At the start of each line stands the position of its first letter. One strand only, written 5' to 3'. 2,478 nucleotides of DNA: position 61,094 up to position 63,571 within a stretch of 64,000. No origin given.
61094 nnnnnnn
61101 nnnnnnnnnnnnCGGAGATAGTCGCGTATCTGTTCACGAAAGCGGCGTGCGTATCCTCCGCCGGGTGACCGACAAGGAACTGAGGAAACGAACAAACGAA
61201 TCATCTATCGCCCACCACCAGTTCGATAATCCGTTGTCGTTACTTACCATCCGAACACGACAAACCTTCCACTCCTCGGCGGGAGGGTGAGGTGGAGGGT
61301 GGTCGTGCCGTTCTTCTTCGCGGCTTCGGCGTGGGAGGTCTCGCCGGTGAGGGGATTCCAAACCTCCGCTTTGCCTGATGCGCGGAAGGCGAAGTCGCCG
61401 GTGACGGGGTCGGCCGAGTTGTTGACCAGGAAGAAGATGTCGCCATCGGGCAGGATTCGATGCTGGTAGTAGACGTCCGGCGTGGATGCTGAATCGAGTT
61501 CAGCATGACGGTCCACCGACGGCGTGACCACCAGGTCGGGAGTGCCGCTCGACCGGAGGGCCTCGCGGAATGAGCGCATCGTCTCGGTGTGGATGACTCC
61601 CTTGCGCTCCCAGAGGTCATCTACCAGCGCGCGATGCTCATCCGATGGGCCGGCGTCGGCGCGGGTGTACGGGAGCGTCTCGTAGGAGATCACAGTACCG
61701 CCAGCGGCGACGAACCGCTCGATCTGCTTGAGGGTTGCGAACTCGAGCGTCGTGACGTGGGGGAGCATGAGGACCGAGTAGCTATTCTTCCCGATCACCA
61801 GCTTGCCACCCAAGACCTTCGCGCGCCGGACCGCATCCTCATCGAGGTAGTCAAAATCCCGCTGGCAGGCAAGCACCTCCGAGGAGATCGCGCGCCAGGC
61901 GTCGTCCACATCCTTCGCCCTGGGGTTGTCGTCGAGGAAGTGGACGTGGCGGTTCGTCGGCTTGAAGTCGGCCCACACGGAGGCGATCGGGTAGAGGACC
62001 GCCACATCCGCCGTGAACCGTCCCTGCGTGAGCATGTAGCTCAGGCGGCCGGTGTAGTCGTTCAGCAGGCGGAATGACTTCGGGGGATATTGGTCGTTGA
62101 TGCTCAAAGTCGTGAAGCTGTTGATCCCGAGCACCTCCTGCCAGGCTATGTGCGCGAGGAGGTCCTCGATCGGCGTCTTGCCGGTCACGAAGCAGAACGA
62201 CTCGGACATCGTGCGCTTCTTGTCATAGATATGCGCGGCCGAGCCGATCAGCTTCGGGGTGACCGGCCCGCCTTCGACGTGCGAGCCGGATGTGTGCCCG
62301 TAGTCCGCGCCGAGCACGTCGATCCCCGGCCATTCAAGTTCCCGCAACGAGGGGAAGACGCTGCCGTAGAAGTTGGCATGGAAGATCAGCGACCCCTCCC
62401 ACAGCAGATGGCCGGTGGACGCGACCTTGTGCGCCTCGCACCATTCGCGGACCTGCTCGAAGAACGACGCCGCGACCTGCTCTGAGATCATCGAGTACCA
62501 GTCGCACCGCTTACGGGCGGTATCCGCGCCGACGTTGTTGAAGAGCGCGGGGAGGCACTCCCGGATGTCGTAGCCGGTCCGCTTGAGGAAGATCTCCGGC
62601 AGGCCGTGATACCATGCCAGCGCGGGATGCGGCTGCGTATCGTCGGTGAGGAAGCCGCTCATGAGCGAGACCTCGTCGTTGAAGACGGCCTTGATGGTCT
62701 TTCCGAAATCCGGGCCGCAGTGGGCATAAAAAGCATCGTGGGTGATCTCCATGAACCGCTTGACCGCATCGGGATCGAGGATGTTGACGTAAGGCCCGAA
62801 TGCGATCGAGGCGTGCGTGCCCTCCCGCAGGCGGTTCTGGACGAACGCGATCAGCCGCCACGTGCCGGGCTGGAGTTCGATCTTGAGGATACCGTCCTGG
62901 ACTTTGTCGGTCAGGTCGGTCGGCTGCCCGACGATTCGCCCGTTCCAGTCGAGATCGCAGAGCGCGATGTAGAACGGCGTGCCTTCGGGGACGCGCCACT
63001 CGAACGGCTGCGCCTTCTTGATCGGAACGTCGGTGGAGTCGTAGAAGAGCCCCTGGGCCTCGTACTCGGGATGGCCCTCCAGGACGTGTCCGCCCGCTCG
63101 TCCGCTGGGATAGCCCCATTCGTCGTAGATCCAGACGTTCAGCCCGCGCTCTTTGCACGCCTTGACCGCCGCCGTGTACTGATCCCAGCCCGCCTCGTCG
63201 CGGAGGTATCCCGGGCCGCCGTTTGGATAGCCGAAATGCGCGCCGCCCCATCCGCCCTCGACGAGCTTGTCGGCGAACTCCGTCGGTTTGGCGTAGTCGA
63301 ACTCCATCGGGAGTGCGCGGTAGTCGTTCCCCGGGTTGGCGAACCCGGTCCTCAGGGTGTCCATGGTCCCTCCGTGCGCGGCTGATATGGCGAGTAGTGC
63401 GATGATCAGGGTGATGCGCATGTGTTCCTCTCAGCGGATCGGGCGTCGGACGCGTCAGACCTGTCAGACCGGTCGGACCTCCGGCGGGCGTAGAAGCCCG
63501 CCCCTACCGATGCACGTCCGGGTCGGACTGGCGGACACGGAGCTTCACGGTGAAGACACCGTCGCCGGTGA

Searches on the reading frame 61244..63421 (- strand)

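Call 17: search_protein_families(library=pfam, proteins=[window:61244-63421:-], max_evalue=0.001)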
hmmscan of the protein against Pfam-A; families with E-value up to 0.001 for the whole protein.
window:61244-63421:- (725 aa): 1 family
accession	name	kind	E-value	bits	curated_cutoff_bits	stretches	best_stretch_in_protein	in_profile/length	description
PF17132.9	Glyco_hydro_106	-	7.8e-34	117.7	29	2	451-697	516-738/743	alpha-L-rhamnosidase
